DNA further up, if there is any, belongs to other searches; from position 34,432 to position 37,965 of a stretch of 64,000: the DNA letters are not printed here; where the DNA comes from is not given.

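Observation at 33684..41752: Eight-gene same-strand operon of helicase, nuclease-like and DNA-binding proteins with no methyltransferase, directly after the RM operon: candidate undescribed defense or DNA-processing system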

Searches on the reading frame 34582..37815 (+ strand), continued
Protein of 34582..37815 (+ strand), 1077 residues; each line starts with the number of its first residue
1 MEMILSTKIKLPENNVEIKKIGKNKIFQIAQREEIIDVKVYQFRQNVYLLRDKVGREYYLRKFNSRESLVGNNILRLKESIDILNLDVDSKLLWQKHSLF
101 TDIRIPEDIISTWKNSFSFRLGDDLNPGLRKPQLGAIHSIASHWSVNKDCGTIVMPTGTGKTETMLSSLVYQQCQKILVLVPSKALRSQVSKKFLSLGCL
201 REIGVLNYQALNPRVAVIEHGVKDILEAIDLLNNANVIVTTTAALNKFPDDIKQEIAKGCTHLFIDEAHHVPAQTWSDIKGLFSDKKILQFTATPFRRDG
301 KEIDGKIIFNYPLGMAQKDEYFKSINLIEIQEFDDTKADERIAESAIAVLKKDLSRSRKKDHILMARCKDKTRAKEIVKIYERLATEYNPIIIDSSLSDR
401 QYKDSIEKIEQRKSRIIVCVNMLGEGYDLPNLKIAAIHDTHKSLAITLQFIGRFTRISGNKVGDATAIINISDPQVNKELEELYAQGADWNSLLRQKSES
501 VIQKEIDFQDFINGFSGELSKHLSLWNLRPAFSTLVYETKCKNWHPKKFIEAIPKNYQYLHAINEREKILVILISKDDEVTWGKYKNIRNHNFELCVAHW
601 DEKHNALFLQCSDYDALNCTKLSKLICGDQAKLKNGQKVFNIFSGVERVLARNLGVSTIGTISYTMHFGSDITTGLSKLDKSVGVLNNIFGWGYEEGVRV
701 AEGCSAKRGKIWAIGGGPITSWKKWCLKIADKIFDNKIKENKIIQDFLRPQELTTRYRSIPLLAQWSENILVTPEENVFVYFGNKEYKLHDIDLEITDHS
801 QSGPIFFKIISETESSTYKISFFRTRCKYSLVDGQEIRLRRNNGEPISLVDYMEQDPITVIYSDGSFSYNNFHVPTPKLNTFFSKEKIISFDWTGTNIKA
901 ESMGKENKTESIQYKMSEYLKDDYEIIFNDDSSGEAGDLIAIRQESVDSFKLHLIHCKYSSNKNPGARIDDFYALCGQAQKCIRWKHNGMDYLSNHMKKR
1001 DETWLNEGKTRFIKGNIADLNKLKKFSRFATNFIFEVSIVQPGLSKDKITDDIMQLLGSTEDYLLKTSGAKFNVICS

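Call 56: find_encoding_contigs(protein=P0007, flank=8000, max_places=2)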
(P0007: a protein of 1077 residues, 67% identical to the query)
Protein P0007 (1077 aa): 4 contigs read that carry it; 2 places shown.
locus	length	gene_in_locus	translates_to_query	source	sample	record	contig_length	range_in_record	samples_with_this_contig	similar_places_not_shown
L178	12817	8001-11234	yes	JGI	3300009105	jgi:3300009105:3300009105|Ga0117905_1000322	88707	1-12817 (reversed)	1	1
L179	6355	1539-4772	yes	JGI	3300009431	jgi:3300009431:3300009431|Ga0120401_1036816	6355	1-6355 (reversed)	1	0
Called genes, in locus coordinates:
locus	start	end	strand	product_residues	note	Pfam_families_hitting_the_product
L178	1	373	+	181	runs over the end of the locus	PF10543:ORF6N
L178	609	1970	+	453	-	PF13385:Laminin_G_3, PF22352:K319L-like_PKD, PF05345:He_PIG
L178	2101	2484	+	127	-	PF20393:Pro_CA_2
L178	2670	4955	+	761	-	PF05048:NosD, PF13229:Beta_helix, PF15902:Sortilin-Vps10 (weak), PF02012:BNR (faint)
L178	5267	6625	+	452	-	PF13385:Laminin_G_3, PF18911:PKD_4 (weak), PF22352:K319L-like_PKD (faint), PF05345:He_PIG (weak)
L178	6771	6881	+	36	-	-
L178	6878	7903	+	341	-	PF09994:T6SS_Tle1-like_cat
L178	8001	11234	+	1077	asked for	PF00270:DEAD, PF04851:ResIII, PF18766:SWI2_SNF2, PF00271:Helicase_C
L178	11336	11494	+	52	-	PF04014:MazE_antitoxin (weak)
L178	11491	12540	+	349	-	PF04389:Peptidase_M28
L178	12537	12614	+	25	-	-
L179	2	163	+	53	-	?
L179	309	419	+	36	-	-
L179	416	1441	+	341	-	PF09994:T6SS_Tle1-like_cat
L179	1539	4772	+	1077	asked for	PF00270:DEAD, PF04851:ResIII, PF18766:SWI2_SNF2, PF00271:Helicase_C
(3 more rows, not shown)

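Call 68: search_dna_similar(query=window:34582-37815:+, collection=plasmids, mode=protein, max_evalue=1e-30, max_rows=25)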
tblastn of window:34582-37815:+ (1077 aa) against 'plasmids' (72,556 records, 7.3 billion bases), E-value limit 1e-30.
Records with a match: 70; places in all: 74; records where one place covers at least 80% of the query: 55.
Best place of each record, by identity: <60% 70.
By first word of the organism name: Klebsiella 10; Rhizobium 6; Acinetobacter 5; Agrobacterium 4; Bacillus 4; Streptomyces 4; Bradyrhizobium 3; Sulfitobacter 3; Pseudomonas 3; Burkholderia 2; and 23 more.
By predicted mobility (MOB-suite, as given by PLSDB): non-mobilizable 28; conjugative 25; mobilizable 17.
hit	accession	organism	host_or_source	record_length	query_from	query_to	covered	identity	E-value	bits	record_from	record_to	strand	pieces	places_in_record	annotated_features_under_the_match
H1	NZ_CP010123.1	Escherichia coli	cow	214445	4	1077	100%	41.5%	0e+0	889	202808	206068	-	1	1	DEAD/DEAH box helicase family protein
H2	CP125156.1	Klebsiella pneumoniae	-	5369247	1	1077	100%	41.2%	0e+0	890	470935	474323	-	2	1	hypothetical protein | DEAD/DEAH box helicase family protein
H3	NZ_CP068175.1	Acinetobacter ursingii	-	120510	9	1077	99%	40.9%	0e+0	825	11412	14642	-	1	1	DEAD/DEAH box helicase family protein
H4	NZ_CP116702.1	Agrobacterium tumefaciens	Yarrow,cell culture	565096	8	1077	99%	39.5%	0e+0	813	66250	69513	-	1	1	DEAD/DEAH box helicase family protein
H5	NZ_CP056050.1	Agrobacterium vitis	Vitis vinifera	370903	9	1077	99%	39.4%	0e+0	811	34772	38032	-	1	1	DEAD/DEAH box helicase family protein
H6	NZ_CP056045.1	Agrobacterium vitis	Vitis vinifera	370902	9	1077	99%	39.4%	0e+0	811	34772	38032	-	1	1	DEAD/DEAH box helicase family protein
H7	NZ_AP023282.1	Agrobacterium vitis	Vitis vinifera,grapevine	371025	9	1077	99%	39.4%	0e+0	811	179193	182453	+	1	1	DEAD/DEAH box helicase family protein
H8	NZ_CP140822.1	Rhizobium johnstonii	Trifolium pratense,whole organism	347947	11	1077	99%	39.5%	0e+0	821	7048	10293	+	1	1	DEAD/DEAH box helicase family protein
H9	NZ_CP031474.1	Vibrio coralliilyticus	Oyster larvae,Bacterium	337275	57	1077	95%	41.2%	0e+0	846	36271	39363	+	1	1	DEAD/DEAH box helicase family protein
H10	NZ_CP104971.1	Phyllobacterium zundukense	Vicia costata,cell culture,root nodule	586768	106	1077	90%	42.0%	0e+0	808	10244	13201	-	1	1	DEAD/DEAH box helicase family protein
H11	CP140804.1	Rhizobium johnstonii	Trifolium pratense,whole organism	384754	106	1077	90%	41.5%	0e+0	827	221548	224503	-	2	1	DEAD/DEAH box helicase family protein (x2) | hypothetical protein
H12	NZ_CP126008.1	Bradyrhizobium elkanii USDA 94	Glycine max,soybean,root nodule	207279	106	1077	90%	41.1%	0e+0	804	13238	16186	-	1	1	DEAD/DEAH box helicase family protein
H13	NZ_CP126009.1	Bradyrhizobium elkanii USDA 94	Glycine max,soybean,root nodule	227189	106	1077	90%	41.1%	0e+0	804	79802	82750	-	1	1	DEAD/DEAH box helicase family protein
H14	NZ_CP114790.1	Roseibium sp. Sym1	Symbiodiniaceae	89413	103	1075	90%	41.0%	0e+0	801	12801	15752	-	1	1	DEAD/DEAH box helicase family protein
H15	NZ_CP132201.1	Bacillus thuringiensis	Coprinus comatus,whole organism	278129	18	1077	98%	35.6%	0e+0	653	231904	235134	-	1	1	DEAD/DEAH box helicase family protein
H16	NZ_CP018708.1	Klebsiella pneumoniae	Homo sapiens,nasal swab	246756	106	1077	90%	38.4%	0e+0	628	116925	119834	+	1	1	DEAD/DEAH box helicase family protein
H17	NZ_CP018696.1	Klebsiella pneumoniae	Homo sapiens,abdominal drain fluid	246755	106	1077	90%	38.4%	0e+0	628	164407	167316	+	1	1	DEAD/DEAH box helicase family protein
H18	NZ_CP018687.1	Klebsiella pneumoniae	Homo sapiens,tracheal secretion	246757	106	1077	90%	38.4%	0e+0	628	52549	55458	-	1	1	DEAD/DEAH box helicase family protein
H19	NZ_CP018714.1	Klebsiella pneumoniae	Homo sapiens,abdominal drainage fluid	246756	106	1077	90%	38.4%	0e+0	628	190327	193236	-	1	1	DEAD/DEAH box helicase family protein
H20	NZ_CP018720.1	Klebsiella pneumoniae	Homo sapiens,anal swab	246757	106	1077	90%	38.4%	0e+0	628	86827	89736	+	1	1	DEAD/DEAH box helicase family protein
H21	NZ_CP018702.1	Klebsiella pneumoniae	Homo sapiens,abdominal drainage fluid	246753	106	1077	90%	38.4%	0e+0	628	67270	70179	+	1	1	DEAD/DEAH box helicase family protein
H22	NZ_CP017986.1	Klebsiella pneumoniae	Homo sapiens,anal swab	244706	106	1077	90%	38.4%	0e+0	628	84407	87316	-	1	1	DEAD/DEAH box helicase family protein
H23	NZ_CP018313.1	Klebsiella pneumoniae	Homo sapiens,nose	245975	106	1077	90%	38.4%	0e+0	628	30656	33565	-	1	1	DEAD/DEAH box helicase family protein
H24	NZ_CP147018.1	Bernardetia sp. Wsw4-3y2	Red alga,Red algae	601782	94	1077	91%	37.3%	0e+0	640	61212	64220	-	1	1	DEAD/DEAH box helicase family protein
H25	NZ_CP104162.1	Rhizobium sp. CB3060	Leucaena leucocephala,cell culture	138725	14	1077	99%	33.6%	0e+0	607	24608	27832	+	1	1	DEAD/DEAH box helicase family protein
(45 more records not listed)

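Call 70: get_annotated_region(hit=H1, flank=7000)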
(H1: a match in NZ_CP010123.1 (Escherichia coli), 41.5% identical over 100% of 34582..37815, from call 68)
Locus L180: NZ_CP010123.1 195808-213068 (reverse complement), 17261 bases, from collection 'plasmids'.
description: Escherichia coli strain C5 plasmid A, complete sequence
organism: Escherichia coli (NCBI taxid 562)
taxonomy: Bacteria; Pseudomonadota; Gammaproteobacteria; Enterobacterales; Enterobacteriaceae; Escherichia; Escherichia coli
host: -; source: cow; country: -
typing (MOB-suite, as given by PLSDB): conjugative; replicon IncFIB,IncFIC,IncI-gamma/K1; relaxase MOBF; mating-pair formation MPF_F
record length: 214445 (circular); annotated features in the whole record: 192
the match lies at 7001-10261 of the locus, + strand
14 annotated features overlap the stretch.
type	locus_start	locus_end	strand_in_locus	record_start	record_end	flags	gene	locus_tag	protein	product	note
CDS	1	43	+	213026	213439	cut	-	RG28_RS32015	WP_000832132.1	hypothetical protein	-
CDS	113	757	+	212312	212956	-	-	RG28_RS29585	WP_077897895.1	polymorphic toxin type 25 domain-containing protein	-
CDS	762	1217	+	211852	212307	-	-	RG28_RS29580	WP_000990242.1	hypothetical protein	-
CDS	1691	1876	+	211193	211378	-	-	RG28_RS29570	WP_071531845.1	CPCC family cysteine-rich protein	-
CDS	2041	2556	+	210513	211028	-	-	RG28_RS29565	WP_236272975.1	hypothetical protein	-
CDS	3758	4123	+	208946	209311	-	cdiI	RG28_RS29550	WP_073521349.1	ribonuclease toxin immunity protein CdiI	-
CDS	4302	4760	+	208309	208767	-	tnpA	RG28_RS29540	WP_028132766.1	IS200/IS605 family transposase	-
CDS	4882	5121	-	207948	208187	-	-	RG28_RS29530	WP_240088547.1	type I toxin-antitoxin system SymE family toxin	-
CDS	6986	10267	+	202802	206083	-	-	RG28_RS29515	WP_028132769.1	DEAD/DEAH box helicase family protein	-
CDS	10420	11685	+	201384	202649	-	-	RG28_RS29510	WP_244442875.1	hypothetical protein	-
CDS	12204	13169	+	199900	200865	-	-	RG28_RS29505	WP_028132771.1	5'-nucleotidase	-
CDS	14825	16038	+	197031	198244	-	-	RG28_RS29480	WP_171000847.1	IS3 family transposase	-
CDS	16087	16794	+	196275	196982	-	-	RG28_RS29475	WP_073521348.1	outer membrane beta-barrel protein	-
CDS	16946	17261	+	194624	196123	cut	-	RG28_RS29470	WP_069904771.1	phosphoethanolamine transferase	-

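Call 71: get_annotated_region(hit=H16, flank=7000)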
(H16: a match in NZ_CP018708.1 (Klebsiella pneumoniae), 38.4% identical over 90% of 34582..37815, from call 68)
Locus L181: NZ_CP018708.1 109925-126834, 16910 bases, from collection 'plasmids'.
description: Klebsiella pneumoniae strain Kp_Goe_827026 plasmid pKp_Goe_026-1, complete sequence
organism: Klebsiella pneumoniae (NCBI taxid 573)
taxonomy: Bacteria; Pseudomonadota; Gammaproteobacteria; Enterobacterales; Enterobacteriaceae; Klebsiella; Klebsiella pneumoniae
host: -; source: Homo sapiens,nasal swab; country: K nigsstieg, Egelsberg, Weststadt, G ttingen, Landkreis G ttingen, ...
typing (MOB-suite, as given by PLSDB): conjugative; replicon IncFIB,IncHI1B; relaxase MOBH; mating-pair formation MPF_F
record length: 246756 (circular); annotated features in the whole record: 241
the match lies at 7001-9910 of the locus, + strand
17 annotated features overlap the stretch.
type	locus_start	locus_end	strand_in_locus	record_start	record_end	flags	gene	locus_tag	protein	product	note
CDS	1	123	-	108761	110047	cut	eno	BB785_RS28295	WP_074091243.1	phosphopyruvate hydratase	GO:0006096 - glycolytic process [Evidence IEA]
CDS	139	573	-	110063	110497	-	-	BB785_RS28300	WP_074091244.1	universal stress protein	-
CDS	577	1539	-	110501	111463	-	-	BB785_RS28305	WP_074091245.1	DHHA2 domain-containing protein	-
CDS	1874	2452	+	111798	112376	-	-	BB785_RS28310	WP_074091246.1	undecaprenyl-diphosphatase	-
CDS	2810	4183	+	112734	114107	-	-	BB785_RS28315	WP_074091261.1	voltage-gated chloride channel family protein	-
CDS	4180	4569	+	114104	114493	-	-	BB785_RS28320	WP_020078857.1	DUF190 domain-containing protein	-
CDS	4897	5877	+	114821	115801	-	-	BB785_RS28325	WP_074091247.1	IS5-like element ISKpn26 family transposase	GO:0006313 - DNA transposition [Evidence IEA]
CDS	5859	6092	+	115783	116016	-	-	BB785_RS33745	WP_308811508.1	hypothetical protein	-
CDS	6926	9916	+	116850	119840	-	-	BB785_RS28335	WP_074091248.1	DEAD/DEAH box helicase family protein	-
CDS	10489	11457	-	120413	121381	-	-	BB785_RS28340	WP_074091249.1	IS5 family transposase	-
CDS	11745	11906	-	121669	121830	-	-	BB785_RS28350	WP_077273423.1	AbrB/MazE/SpoVT family DNA-binding domain-containing protein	-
CDS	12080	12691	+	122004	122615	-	-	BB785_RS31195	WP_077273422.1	hypothetical protein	-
CDS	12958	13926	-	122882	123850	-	-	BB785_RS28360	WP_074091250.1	IS5 family transposase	-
CDS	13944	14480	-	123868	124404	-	-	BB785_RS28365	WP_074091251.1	hypothetical protein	-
CDS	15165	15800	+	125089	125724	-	-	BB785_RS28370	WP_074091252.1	hypothetical protein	-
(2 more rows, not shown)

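Call 82: search_protein_families(library=padloc, alignment_id=A4, max_evalue=1e-10)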
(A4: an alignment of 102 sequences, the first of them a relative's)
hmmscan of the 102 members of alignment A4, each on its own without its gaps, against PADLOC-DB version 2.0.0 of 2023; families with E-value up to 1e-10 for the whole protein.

A. member 1, L001:13374-14870:- (498 aa): 0 families

B. families by the number of members that match (of 102 scanned): 374 families (the first 25 are shown)
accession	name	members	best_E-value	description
PDLC03107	Specificity_I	4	2.2e-123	Type I specificity subunit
PDLC03119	Specificity_I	4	2e-93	Type I specificity subunit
PDLC03153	Specificity_I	4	1.7e-80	Type I specificity subunit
PDLC03117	Specificity_I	4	3.8e-78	Type I specificity subunit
PDLC03062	Specificity_I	4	6.8e-76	Type I specificity subunit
PDLC03069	Specificity_I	4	2.9e-67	Type I specificity subunit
PDLC03148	Specificity_I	4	2.3e-61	Type I specificity subunit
PDLC03129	Specificity_I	4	8.3e-57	Type I specificity subunit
PDLC03084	Specificity_I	4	8e-53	Type I specificity subunit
PDLC03100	Specificity_I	4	1.1e-52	Type I specificity subunit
PDLC03108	Specificity_I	4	5e-50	Type I specificity subunit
PDLC03072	Specificity_I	4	2.8e-49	Type I specificity subunit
PDLC04137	mad5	4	1.1e-47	mads_5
PDLC03194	Specificity_I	4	6.3e-46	Type I specificity subunit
PDLC03189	Specificity_I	4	1.4e-44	Type I specificity subunit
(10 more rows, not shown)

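Call 92: get_annotated_region(hit=H3, flank=6000)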
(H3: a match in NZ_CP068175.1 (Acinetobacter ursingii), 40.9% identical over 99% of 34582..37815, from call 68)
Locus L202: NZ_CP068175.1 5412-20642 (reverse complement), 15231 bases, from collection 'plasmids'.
description: Acinetobacter ursingii strain FDAARGOS_1096 plasmid unnamed1, complete sequence
organism: Acinetobacter ursingii (NCBI taxid 108980)
taxonomy: Bacteria; Pseudomonadota; Gammaproteobacteria; Moraxellales; Moraxellaceae; Acinetobacter; Acinetobacter ursingii
host: -; source: -; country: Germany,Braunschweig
typing (MOB-suite, as given by PLSDB): non-mobilizable; replicon rep_cluster_639
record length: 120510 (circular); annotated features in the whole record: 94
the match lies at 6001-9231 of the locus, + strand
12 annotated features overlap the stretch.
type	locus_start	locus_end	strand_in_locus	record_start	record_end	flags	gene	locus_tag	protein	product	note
CDS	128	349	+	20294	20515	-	-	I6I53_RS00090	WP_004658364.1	helix-turn-helix transcriptional regulator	-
CDS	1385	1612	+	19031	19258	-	-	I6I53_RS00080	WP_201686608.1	hypothetical protein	-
CDS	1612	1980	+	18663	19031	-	-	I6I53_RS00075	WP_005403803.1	hypothetical protein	-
CDS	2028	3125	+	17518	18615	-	-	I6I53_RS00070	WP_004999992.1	DUF3800 domain-containing protein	-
CDS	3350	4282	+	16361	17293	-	-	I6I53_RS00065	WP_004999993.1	IS5 family transposase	-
CDS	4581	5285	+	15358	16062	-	-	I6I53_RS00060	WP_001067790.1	IS6-like element IS1008 family transposase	GO:0006313 - DNA transposition [Evidence IEA]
CDS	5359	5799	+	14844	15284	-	-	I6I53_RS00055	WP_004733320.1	hypothetical protein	-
CDS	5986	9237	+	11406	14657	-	-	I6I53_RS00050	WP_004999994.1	DEAD/DEAH box helicase family protein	-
CDS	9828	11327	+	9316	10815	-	gmtY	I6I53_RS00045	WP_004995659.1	gamma-mobile-trio recombinase GmtY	-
CDS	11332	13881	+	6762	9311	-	-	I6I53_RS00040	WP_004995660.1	integrase family protein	-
CDS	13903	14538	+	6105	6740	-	gmtX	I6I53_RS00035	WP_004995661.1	gamma-mobile-trio protein GmtX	-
CDS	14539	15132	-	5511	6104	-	-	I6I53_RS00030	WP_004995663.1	recombinase family protein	GO:0006310 - DNA recombination [Evidence IEA]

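Call 93: get_annotated_region(hit=H9, flank=6000)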
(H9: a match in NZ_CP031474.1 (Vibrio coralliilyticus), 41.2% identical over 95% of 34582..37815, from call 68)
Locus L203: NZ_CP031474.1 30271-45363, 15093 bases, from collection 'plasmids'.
description: Vibrio coralliilyticus strain RE22 plasmid p337, complete sequence
organism: Vibrio coralliilyticus (NCBI taxid 190893)
taxonomy: Bacteria; Pseudomonadota; Gammaproteobacteria; Vibrionales; Vibrionaceae; Vibrio; Vibrio coralliilyticus
host: -; source: Oyster larvae,Bacterium; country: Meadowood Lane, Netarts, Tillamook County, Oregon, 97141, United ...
typing (MOB-suite, as given by PLSDB): mobilizable; replicon rep_cluster_564; relaxase MOBF
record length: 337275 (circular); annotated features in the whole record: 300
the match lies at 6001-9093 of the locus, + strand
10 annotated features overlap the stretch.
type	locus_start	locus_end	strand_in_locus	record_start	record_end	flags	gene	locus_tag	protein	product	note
CDS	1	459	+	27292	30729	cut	-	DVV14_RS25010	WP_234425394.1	DEAD/DEAH box helicase family protein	-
CDS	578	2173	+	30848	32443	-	-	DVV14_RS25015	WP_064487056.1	class I SAM-dependent DNA methyltransferase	-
CDS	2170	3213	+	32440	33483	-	-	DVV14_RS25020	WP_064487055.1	restriction endonuclease subunit S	GO:0006304 - DNA modification [Evidence IEA]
CDS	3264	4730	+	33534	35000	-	-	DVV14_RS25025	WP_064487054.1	DUF3696 domain-containing protein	-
CDS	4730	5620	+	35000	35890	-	-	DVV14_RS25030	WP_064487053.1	hypothetical protein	-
CDS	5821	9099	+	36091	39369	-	-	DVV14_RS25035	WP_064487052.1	DEAD/DEAH box helicase family protein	-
CDS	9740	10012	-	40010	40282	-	-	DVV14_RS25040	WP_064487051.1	helix-turn-helix transcriptional regulator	-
CDS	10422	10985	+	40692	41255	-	-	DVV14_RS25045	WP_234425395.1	hypothetical protein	-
CDS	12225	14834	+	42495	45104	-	-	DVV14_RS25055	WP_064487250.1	hypothetical protein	-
CDS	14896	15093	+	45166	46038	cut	-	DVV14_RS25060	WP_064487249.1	hypothetical protein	-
